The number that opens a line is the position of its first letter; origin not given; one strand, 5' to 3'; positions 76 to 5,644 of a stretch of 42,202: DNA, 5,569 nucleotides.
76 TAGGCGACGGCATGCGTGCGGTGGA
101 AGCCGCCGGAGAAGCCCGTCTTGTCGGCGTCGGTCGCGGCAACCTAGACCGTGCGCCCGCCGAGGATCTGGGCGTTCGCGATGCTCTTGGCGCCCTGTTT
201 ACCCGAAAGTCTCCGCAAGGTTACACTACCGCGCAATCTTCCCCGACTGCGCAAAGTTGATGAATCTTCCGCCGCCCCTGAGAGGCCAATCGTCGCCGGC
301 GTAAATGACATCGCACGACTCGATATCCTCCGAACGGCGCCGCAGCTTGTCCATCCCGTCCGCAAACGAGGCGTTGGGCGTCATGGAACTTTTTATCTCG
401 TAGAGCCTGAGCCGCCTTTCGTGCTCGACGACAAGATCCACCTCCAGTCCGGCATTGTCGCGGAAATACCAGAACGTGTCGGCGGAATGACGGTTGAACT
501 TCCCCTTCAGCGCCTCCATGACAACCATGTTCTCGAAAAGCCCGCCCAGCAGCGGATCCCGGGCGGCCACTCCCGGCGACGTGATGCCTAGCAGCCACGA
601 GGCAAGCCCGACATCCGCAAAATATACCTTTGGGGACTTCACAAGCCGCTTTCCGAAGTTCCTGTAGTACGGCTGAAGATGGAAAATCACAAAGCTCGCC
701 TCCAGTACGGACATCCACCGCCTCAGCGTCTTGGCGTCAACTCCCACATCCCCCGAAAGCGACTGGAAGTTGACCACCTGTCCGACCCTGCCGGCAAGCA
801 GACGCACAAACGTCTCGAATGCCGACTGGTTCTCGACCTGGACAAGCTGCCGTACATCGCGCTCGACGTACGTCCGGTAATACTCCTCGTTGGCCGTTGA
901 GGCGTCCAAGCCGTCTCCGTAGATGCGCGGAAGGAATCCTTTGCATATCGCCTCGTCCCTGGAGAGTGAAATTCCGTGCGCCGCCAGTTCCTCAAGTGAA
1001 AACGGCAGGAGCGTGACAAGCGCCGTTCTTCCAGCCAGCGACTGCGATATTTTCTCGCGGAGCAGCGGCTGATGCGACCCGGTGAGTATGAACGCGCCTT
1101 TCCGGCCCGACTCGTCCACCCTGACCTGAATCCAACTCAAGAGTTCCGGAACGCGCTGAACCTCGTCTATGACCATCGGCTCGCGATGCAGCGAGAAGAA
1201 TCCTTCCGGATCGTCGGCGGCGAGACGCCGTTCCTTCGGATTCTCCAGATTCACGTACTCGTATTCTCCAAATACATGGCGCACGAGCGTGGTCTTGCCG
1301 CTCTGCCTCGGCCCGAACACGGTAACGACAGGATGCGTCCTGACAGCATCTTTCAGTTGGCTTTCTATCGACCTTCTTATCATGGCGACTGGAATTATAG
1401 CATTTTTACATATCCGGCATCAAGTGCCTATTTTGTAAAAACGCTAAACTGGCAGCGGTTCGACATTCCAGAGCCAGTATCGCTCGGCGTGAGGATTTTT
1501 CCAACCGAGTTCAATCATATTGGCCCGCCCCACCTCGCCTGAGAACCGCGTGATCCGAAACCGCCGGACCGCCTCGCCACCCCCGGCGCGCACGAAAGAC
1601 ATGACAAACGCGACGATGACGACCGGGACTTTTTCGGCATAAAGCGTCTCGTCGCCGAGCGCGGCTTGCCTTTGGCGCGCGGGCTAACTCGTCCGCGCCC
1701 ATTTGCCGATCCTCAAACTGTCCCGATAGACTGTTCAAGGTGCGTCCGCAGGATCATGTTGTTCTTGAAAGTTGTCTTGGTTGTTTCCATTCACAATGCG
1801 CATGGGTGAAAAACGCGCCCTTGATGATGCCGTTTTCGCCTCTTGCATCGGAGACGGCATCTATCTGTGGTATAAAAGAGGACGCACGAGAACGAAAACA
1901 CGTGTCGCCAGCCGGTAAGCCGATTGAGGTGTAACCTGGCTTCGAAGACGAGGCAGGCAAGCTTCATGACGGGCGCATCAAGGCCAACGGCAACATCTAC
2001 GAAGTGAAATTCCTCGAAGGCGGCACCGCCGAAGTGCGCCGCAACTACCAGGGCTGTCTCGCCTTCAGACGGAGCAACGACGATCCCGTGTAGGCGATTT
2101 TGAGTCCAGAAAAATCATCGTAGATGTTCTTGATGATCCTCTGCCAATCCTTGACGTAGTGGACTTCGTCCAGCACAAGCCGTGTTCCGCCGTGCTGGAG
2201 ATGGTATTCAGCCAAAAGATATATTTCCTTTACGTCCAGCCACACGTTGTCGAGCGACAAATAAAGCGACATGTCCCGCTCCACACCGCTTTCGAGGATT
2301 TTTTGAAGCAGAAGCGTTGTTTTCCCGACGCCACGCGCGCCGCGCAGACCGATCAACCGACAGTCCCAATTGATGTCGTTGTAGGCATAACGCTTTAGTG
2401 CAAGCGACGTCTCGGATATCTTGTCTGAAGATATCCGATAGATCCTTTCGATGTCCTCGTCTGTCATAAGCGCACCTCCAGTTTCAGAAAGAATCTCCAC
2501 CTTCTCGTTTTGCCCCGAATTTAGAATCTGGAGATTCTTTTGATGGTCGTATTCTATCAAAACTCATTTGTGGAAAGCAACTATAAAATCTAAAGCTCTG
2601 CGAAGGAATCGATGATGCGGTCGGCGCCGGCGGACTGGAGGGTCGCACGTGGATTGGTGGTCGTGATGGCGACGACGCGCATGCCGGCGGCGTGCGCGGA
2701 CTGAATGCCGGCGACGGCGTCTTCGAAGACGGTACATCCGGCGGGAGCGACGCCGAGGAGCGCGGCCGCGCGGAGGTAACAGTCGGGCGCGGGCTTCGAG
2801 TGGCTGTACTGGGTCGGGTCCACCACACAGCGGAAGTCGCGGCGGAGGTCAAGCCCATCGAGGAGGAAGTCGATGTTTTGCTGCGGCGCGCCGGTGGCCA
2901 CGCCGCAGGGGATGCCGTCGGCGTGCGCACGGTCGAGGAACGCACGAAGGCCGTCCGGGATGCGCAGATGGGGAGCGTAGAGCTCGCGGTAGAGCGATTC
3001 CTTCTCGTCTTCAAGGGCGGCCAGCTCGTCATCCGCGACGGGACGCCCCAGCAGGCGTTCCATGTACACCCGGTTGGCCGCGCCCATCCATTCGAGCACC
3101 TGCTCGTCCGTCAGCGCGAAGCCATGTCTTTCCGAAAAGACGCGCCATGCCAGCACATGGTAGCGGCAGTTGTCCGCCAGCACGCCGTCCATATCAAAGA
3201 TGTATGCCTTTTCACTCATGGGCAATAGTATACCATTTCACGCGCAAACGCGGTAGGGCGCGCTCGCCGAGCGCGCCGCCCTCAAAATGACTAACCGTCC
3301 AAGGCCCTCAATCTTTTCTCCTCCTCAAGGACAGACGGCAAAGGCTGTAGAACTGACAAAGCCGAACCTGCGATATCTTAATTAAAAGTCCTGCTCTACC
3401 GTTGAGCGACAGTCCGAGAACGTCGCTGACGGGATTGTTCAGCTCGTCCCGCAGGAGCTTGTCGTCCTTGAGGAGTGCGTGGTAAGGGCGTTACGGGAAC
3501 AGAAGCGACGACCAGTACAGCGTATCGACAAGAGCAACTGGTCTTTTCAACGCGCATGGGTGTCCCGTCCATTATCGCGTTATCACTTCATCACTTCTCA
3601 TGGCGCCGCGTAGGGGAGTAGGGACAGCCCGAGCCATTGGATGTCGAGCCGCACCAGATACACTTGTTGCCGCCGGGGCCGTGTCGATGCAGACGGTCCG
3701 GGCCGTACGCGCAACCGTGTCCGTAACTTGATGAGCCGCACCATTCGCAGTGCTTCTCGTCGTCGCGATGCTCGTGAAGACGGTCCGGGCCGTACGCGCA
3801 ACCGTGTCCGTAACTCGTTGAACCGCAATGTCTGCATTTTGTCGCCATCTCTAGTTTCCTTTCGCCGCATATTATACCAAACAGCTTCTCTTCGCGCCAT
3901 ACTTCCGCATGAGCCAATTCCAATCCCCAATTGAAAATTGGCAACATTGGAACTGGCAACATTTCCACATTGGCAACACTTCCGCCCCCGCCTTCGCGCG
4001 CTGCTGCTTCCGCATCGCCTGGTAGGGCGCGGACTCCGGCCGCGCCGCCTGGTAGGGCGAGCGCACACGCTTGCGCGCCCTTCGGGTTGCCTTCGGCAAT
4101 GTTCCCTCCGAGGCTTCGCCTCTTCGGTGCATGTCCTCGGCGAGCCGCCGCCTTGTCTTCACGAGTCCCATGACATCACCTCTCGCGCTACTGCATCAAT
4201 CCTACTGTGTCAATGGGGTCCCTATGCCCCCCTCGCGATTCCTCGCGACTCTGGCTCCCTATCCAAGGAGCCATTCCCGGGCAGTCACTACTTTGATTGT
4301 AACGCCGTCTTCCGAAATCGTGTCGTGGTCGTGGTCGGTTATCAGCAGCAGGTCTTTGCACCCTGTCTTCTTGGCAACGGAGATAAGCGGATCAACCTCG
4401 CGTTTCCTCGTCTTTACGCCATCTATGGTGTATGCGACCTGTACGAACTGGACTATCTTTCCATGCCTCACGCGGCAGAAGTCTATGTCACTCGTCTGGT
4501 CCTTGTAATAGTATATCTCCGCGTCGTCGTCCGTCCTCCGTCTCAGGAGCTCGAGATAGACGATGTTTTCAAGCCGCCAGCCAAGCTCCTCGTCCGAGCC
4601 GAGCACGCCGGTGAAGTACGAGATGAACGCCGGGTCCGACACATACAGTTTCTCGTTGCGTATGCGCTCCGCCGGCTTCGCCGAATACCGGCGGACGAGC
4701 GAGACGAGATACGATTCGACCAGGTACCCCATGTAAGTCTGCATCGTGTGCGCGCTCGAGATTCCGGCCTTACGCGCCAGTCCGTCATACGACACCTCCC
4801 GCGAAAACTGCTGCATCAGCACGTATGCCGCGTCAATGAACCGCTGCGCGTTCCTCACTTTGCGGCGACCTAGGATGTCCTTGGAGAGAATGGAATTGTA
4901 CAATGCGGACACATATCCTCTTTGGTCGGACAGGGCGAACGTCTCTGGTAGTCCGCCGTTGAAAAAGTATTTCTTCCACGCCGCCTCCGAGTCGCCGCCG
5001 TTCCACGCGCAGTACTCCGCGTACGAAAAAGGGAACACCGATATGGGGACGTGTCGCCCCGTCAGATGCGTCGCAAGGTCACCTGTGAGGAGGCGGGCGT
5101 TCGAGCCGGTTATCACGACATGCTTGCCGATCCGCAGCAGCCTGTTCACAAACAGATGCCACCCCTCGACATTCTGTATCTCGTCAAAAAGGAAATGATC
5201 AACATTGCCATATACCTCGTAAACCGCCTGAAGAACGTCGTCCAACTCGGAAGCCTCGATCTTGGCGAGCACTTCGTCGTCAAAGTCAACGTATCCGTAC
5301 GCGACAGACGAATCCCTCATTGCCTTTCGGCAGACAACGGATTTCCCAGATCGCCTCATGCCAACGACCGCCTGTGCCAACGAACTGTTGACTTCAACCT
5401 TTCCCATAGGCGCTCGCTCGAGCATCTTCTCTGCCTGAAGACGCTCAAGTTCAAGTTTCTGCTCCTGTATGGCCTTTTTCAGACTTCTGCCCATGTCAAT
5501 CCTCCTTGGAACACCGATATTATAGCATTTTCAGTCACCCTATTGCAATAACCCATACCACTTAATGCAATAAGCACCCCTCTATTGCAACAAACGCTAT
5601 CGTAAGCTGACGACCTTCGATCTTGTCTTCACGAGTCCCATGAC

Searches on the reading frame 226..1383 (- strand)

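Call 63: search_protein_families(library=pfam, proteins=[window:226-1383:-], max_evalue=0.001)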
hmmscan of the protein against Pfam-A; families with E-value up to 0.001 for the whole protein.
window:226-1383:- (385 aa): 4 families
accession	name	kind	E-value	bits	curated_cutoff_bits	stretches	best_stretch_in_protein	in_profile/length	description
PF13635.12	DUF4143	-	3.3e-47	160.6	28.1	1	174-333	1-160/160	Domain of unknown function (DUF4143)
PF13173.12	AAA_14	-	3.9e-28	98.5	27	1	17-133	2-128/129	AAA domain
PF13401.12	AAA_22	-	9.1e-05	23.2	27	0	16-42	4-30/130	AAA domain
PF13191.12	AAA_16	-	0.00062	20.7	32.6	0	9-40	15-47/167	AAA ATPase domain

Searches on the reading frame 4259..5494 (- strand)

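Call 63: search_protein_families(library=pfam, proteins=[window:4259-5494:-], max_evalue=0.001)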
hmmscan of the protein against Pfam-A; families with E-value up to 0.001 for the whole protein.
window:4259-5494:- (411 aa): 2 families
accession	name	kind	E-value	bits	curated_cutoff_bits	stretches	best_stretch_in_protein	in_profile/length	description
PF13173.12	AAA_14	-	3e-27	95.6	27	1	41-162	5-129/129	AAA domain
PF13635.12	DUF4143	-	4.9e-17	62.6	28.1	1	205-353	2-157/160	Domain of unknown function (DUF4143)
